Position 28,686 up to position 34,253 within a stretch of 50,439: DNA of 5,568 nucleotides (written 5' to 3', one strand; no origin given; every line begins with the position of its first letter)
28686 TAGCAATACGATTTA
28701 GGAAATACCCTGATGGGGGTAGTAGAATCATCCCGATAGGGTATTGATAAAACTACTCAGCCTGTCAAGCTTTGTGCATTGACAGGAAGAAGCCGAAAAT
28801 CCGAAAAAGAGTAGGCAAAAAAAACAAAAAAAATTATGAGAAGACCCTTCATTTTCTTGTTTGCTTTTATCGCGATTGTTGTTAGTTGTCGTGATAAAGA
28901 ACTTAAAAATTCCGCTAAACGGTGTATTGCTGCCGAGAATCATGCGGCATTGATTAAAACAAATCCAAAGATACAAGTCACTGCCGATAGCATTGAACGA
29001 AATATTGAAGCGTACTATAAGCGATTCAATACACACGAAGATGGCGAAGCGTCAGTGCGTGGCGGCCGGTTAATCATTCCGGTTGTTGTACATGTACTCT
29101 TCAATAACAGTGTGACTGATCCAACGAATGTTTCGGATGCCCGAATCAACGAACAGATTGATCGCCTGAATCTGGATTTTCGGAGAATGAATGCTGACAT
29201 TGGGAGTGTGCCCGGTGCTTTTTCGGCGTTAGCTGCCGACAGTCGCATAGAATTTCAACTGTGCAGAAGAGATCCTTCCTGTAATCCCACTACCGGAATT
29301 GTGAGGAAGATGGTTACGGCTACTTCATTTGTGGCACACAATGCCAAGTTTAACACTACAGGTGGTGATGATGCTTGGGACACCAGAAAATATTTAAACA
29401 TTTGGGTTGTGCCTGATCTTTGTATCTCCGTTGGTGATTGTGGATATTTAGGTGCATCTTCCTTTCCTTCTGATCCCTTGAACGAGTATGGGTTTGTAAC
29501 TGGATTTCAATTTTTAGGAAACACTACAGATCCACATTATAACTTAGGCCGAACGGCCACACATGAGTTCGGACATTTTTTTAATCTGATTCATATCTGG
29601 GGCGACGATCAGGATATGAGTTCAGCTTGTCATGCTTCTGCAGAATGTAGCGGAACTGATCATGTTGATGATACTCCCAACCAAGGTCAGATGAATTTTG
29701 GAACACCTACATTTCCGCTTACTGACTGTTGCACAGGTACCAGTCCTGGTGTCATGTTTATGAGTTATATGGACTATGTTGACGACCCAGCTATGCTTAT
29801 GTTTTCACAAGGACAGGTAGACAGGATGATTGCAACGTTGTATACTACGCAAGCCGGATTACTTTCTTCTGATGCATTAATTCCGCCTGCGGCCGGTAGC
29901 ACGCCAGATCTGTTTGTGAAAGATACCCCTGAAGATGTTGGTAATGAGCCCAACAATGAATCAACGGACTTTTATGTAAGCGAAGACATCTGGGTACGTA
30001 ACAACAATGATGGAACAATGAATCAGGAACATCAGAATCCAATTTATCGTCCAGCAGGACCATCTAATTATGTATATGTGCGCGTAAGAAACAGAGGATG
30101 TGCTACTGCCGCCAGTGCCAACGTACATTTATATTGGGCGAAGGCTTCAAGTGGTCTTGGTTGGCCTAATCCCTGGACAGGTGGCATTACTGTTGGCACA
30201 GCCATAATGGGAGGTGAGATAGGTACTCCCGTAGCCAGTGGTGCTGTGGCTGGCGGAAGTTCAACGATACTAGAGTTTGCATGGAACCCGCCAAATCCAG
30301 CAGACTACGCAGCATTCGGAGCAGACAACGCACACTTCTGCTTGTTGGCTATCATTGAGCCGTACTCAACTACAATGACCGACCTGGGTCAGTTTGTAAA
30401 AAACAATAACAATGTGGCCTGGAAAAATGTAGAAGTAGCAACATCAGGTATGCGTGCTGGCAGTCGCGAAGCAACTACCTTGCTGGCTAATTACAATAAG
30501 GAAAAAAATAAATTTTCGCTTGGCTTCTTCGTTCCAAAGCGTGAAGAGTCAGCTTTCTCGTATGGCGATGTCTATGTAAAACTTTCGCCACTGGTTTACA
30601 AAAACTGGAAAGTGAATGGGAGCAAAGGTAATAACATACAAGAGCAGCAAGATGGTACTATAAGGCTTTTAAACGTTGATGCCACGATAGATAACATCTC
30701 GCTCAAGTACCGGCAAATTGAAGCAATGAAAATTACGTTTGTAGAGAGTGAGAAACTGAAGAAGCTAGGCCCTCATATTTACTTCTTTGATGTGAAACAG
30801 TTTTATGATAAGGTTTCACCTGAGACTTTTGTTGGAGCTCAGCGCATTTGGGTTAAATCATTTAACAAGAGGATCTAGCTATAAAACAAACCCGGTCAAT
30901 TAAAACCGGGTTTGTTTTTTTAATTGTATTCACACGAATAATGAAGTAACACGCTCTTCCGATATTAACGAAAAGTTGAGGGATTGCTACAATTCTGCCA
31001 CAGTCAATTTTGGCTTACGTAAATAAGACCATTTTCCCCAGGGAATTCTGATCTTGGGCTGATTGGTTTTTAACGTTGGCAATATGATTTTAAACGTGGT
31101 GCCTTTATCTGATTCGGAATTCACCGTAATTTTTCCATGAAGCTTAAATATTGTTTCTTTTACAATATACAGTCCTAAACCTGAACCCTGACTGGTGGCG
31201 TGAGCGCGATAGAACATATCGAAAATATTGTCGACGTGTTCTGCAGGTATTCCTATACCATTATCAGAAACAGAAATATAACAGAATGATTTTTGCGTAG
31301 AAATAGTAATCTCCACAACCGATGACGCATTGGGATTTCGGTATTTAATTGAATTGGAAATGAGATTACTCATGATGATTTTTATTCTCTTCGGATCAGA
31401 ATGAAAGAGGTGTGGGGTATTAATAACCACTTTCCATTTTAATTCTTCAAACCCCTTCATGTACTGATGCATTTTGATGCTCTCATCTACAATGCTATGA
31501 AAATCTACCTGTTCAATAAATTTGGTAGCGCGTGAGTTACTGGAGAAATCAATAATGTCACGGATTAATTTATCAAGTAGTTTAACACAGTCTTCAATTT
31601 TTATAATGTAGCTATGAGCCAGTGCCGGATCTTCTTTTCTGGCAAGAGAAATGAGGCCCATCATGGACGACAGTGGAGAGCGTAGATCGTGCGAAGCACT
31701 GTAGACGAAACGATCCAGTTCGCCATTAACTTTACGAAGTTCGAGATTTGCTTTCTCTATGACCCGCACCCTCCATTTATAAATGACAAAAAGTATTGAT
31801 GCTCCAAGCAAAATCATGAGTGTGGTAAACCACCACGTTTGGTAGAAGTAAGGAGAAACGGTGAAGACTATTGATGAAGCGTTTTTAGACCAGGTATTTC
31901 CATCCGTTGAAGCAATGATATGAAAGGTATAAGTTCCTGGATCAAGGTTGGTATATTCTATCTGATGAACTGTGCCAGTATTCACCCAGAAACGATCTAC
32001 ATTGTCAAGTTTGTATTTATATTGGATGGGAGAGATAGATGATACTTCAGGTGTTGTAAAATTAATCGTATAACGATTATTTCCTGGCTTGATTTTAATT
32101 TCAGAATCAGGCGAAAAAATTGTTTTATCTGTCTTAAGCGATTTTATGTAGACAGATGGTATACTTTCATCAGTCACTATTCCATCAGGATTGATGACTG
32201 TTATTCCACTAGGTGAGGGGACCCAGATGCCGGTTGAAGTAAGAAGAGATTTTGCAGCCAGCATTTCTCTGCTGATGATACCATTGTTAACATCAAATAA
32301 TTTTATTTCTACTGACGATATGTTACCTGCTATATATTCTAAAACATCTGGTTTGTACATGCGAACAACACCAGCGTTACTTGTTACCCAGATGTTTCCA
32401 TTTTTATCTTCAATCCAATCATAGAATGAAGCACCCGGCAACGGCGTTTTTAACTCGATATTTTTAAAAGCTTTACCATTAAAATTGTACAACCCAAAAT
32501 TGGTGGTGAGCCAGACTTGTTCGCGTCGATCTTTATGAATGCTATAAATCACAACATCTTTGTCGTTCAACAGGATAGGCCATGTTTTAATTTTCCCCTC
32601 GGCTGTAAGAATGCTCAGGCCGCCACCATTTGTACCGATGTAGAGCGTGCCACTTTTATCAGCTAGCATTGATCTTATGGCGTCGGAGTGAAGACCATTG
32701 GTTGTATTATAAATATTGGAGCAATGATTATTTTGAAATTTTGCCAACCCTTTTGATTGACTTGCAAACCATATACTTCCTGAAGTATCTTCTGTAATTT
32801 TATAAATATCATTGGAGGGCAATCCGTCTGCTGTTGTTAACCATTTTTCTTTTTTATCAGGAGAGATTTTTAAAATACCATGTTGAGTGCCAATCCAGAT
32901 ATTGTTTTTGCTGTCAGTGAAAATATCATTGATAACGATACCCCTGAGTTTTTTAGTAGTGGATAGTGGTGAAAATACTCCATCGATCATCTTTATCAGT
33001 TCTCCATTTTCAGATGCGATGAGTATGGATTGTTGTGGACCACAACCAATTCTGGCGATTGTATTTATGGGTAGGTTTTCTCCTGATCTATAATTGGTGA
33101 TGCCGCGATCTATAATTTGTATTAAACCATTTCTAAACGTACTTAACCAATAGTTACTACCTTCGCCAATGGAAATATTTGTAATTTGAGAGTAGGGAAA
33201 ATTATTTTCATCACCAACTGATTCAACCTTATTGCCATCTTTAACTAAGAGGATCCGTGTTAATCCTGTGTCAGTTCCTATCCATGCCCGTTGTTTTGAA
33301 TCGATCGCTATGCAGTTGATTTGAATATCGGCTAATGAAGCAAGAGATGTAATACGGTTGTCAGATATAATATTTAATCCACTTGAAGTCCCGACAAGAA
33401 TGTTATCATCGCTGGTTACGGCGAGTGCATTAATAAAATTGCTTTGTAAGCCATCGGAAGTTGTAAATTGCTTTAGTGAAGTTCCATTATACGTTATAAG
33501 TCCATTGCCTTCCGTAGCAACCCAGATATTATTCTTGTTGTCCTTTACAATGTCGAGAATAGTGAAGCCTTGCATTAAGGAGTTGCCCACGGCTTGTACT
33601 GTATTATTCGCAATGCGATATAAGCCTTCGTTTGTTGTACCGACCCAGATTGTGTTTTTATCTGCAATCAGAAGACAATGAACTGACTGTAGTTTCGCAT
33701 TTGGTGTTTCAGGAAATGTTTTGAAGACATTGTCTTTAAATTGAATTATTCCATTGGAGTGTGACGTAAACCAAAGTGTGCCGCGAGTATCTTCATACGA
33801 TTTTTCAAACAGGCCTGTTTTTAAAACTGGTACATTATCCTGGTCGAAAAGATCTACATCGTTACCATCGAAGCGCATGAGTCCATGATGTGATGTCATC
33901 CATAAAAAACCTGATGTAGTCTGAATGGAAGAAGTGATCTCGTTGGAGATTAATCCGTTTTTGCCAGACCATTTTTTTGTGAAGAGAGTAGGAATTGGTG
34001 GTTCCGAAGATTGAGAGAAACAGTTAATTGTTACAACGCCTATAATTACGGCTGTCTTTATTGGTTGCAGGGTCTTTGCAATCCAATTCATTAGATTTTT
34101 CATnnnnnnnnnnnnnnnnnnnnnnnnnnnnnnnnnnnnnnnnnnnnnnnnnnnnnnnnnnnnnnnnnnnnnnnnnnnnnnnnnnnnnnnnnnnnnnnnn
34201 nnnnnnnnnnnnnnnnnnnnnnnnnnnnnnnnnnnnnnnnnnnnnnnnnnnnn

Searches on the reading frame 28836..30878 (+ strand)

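Call 5: search_protein_families(library=pfam, proteins=[window:28836-30878:+], max_evalue=0.001)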
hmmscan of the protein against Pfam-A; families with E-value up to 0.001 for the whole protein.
window:28836-30878:+ (680 aa): 1 family
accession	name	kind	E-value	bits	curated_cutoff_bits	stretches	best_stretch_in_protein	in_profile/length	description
PF05572.19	Peptidase_M43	-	7.6e-18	65.3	23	1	178-335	9-151/152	Pregnancy-associated plasma protein-A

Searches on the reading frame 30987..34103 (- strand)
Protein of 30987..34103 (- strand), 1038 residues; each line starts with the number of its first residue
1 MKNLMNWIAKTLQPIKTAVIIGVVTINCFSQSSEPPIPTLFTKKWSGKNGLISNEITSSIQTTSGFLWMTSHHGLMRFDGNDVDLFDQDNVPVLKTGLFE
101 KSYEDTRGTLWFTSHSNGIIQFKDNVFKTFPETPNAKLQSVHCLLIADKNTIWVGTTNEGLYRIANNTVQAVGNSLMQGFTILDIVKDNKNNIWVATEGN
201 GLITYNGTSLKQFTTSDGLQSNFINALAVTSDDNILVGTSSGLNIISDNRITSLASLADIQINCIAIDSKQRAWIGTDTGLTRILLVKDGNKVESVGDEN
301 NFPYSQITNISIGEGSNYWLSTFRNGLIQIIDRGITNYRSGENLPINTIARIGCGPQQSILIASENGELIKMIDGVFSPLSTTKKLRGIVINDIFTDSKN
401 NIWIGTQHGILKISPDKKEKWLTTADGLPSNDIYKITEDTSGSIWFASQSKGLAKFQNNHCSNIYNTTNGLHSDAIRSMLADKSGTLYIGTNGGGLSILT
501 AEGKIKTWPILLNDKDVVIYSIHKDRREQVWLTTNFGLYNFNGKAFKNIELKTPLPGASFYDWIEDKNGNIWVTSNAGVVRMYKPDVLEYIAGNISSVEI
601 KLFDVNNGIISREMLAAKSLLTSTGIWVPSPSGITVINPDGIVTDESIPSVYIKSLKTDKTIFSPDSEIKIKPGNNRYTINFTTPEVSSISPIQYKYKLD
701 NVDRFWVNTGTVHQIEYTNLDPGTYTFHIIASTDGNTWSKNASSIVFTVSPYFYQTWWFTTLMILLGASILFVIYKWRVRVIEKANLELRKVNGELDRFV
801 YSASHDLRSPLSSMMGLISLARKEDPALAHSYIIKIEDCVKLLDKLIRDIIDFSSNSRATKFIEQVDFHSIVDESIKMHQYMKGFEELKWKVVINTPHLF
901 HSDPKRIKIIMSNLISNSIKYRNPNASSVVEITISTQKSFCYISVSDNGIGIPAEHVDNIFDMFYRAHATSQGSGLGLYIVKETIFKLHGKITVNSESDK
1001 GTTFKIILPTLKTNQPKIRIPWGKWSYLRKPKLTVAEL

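Call 5: search_protein_families(library=pfam, proteins=[window:30987-34103:-], max_evalue=0.001)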
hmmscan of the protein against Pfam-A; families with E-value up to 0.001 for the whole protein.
window:30987-34103:- (1038 aa): 8 families
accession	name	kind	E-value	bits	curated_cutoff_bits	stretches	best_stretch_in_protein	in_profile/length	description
PF07494.17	Reg_prop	-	3.6e-35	115.9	20.4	0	427-448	1-22/24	Two component regulator propeller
PF02518.31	HATPase_c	-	6.9e-27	94.5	26.4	1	903-1010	2-109/111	Histidine kinase-, DNA gyrase B-, and HSP90-like ATPase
PF07495.19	Y_Y_Y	-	5e-12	46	26.6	1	693-749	8-64/65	Y_Y_Y domain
PF00512.31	HisKA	-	1.6e-11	44.5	26.9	1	796-855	2-62/66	His Kinase A (phospho-acceptor) domain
PF24796.1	WDR55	-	7.2e-07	29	200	1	113-307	70-270/296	WDR55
PF14870.12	PSII_BNR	-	3e-05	23.8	27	0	171-240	225-296/303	Photosynthesis system II assembly factor YCF48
PF23748.1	Beta-prop_LRRK2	-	0.00012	21.6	26.9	0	133-158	268-293/359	LRRK2 beta propeller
PF14501.12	HATPase_c_5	-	0.00014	22.2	22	1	907-1000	6-94/102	GHKL domain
